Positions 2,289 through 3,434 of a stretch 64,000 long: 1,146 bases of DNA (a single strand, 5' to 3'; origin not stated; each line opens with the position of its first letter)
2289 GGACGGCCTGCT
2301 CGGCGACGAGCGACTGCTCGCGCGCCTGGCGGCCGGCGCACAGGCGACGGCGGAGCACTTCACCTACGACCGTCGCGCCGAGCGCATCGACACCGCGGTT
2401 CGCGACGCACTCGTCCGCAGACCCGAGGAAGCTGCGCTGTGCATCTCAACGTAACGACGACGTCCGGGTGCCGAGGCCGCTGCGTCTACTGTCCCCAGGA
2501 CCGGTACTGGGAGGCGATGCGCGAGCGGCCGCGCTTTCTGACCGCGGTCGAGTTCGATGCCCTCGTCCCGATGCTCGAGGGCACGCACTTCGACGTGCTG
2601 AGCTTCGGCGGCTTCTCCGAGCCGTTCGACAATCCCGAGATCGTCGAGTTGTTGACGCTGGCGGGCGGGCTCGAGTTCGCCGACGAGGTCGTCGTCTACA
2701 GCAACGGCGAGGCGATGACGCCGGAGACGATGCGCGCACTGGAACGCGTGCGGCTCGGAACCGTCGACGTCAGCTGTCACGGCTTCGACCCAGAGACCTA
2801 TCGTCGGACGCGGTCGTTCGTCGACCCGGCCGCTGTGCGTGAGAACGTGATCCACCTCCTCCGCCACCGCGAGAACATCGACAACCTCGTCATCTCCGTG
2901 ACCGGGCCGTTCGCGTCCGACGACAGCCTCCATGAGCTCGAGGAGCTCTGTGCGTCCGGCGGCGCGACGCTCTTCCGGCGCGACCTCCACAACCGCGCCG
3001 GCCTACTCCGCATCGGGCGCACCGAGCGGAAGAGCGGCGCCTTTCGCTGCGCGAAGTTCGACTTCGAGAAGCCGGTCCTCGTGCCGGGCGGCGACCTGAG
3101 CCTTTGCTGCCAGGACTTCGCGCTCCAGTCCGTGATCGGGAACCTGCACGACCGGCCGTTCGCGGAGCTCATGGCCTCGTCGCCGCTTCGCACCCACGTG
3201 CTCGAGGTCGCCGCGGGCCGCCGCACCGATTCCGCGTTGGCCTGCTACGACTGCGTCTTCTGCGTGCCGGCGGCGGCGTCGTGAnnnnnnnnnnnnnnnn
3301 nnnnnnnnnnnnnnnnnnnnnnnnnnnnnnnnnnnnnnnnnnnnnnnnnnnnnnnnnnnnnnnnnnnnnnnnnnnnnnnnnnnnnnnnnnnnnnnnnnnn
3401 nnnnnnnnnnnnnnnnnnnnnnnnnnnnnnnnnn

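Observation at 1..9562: Translationally coupled operon combining three radical-SAM domains, three glycosyltransferases, a sulfotransferase-like domain and a UGM/HemY-like flavoenzyme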

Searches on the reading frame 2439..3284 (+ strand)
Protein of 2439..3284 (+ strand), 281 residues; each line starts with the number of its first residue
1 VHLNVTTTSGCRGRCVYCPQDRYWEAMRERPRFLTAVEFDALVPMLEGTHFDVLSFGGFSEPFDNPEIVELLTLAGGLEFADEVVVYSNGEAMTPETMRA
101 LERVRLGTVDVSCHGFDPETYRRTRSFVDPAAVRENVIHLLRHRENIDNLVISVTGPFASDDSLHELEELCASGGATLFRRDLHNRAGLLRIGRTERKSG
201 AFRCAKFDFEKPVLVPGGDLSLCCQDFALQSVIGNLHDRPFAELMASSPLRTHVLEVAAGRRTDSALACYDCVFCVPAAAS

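Call 4: search_protein_families(library=pfam, proteins=[window:2439-3284:+], max_evalue=0.01)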
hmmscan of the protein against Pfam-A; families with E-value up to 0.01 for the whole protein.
window:2439-3284:+ (281 aa): 2 families
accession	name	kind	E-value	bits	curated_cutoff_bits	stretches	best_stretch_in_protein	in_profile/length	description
PF04055.27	Radical_SAM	-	1.9e-15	57.9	29.5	1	6-170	2-165/166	Radical SAM superfamily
PF13186.11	SPASM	-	0.00016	22.3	21.5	1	216-272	12-66/67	Iron-sulfur cluster-binding domain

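Call 5: search_protein_families(library=ncbifam, proteins=[window:2439-3284:+], max_evalue=0.01)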
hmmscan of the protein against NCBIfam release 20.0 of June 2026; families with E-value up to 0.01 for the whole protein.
window:2439-3284:+ (281 aa): 16 families
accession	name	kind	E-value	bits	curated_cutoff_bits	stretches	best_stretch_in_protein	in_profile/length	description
TIGR04317.1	W_rSAM_matur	equivalog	1.6e-08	34.1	380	1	3-149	6-145/349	tungsten cofactor oxidoreductase radical SAM maturase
TIGR02666.1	moaA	equivalog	2.3e-07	30.1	284.05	1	3-135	12-145/336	GTP 3',8-cyclase MoaA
TIGR04311.1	rSAM_Geo_metal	subfamily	5.4e-07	29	400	1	2-148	4-147/423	radical SAM/SPASM family putative metalloenzyme maturase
TIGR04321.1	spiroSPASM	subfamily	6.3e-06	25.1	250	1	3-104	233-333/510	spiro-SPASM protein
TIGR04055.1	rSAM_NirJ2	equivalog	1.3e-05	24.9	500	1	6-127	5-119/326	putative heme d1 biosynthesis radical SAM protein NirJ2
TIGR02668.1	moaA_archaeal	equivalog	0.00018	20.6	325.25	1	3-129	12-132/303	GTP 3',8-cyclase MoaA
TIGR04054.1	rSAM_NirJ1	equivalog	0.00041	19.1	650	1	7-118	42-147/387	putative heme d1 biosynthesis radical SAM protein NirJ1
TIGR04546.1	rSAM_ahbC_deAc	equivalog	0.00053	18.9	650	1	7-118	45-150/390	12,18-didecarboxysiroheme deacetylase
TIGR04038.1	tatD_link_rSAM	subfamily_domain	0.00072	19.4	129.7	1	3-176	12-184/192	TatD family nuclease-associated radical SAM protein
NF001199.0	PRK00164.2-1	equivalog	0.0008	18.6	231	1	3-126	14-131/308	GTP 3',8-cyclase MoaA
TIGR04251.1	SCM_rSAM_ScmF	equivalog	0.0017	17.8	400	1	7-126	10-126/353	SynChlorMet cassette radical SAM/SPASM protein ScmF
NF050035.1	rSAM_WgK_link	exception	0.0018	17.4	650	1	3-125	11-128/367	radical SAM/SPASM peptide maturase WgkB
TIGR04250.1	SCM_rSAM_ScmE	equivalog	0.0019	17.1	400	1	4-155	6-149/358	SynChlorMet cassette radical SAM/SPASM protein ScmE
TIGR04347.1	pseudo_SAM_Halo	equivalog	0.0044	16.3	525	0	7-117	44-148/390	TIGR04347 family pseudo-SAM/SPASM protein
TIGR04545.1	rSAM_ahbD_hemeb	equivalog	0.0058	16.1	500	1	7-177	6-168/339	heme b synthase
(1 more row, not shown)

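Call 52: search_solved_structures(query=window:2439-3284:+, max_evalue=0.01)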
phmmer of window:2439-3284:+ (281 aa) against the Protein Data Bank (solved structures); distinct sequences matched with E-value up to 0.01: 1.
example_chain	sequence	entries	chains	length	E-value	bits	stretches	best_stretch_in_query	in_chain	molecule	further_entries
6y1x_A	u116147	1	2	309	0.0066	19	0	2-123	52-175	Radical SAM domain protein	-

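Call 67: search_protein_families(library=padloc, proteins=[window:2439-3284:+], max_evalue=0.001)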
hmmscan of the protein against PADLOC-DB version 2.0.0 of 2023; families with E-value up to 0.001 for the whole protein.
window:2439-3284:+ (281 aa): 0 families
